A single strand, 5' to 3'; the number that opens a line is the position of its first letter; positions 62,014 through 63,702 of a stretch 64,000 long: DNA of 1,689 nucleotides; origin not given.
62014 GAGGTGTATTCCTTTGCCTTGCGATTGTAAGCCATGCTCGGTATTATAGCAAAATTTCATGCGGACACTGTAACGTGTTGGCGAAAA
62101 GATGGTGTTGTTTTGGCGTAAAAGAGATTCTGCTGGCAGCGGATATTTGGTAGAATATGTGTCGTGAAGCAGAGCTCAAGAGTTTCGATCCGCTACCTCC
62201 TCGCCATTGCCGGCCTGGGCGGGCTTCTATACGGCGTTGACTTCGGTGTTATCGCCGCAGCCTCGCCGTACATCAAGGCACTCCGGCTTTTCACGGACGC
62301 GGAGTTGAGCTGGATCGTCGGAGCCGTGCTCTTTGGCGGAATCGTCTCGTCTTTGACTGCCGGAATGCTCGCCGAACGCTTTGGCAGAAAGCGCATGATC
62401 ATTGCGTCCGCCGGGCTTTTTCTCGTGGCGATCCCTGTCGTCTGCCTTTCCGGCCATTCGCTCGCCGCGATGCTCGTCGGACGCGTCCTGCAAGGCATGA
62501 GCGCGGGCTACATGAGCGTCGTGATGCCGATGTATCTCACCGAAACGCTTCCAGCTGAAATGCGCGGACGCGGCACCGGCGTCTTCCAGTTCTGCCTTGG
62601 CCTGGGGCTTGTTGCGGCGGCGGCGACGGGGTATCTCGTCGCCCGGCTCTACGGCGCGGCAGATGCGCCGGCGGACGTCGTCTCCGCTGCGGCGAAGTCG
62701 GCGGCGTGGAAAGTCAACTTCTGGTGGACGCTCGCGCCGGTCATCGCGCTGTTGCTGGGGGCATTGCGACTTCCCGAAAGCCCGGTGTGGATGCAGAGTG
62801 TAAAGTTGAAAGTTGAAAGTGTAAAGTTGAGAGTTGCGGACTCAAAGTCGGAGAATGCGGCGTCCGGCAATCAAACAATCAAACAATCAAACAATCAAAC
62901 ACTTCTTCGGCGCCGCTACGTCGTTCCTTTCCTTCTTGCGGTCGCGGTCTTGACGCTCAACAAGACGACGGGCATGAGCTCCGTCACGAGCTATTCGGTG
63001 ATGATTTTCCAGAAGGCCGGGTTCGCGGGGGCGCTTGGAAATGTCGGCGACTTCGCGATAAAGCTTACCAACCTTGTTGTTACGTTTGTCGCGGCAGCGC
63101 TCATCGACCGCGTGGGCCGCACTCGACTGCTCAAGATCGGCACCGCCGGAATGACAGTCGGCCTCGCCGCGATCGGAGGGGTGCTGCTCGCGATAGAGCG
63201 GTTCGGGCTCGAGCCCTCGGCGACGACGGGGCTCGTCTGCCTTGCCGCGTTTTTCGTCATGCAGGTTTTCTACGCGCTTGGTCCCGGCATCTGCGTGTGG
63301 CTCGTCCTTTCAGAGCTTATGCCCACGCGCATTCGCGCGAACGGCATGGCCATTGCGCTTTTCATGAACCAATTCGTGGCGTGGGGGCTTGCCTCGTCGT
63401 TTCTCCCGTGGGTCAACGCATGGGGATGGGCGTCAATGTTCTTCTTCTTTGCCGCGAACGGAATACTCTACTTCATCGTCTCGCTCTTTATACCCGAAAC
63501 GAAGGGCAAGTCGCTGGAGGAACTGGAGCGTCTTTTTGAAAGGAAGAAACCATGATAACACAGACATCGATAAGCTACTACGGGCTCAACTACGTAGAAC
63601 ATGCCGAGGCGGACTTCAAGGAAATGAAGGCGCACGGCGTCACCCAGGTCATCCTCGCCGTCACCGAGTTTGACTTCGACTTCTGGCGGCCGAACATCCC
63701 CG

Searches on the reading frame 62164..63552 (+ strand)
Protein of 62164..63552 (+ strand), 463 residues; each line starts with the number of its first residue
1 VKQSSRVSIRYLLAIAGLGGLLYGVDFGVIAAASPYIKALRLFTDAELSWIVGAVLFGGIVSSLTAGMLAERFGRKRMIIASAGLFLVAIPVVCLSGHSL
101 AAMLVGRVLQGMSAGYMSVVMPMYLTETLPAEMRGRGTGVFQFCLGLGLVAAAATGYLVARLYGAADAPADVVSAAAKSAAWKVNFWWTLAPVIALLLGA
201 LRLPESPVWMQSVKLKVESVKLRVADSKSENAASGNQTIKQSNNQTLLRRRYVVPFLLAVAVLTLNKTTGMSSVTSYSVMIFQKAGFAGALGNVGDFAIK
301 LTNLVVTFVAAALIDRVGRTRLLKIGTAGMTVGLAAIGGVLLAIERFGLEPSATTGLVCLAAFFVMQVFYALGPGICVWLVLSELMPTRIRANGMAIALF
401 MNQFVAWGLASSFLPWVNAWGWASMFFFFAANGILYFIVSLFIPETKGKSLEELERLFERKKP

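Call 63: search_protein_families(library=pfam, proteins=[window:62164-63552:+], max_evalue=0.001)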
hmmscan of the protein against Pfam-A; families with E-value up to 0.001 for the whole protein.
window:62164-63552:+ (463 aa): 3 families
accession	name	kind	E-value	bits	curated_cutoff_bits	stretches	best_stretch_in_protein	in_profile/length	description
PF00083.30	Sugar_tr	-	5.1e-74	250.2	22.3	1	14-458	3-452/452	Sugar (and other) transporter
PF07690.21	MFS_1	-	1.2e-30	107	33.4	1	18-409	3-345/347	Major Facilitator Superfamily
PF13347.12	MFS_2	-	0.00053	19.1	27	1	19-200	232-417/427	MFS/sugar transport protein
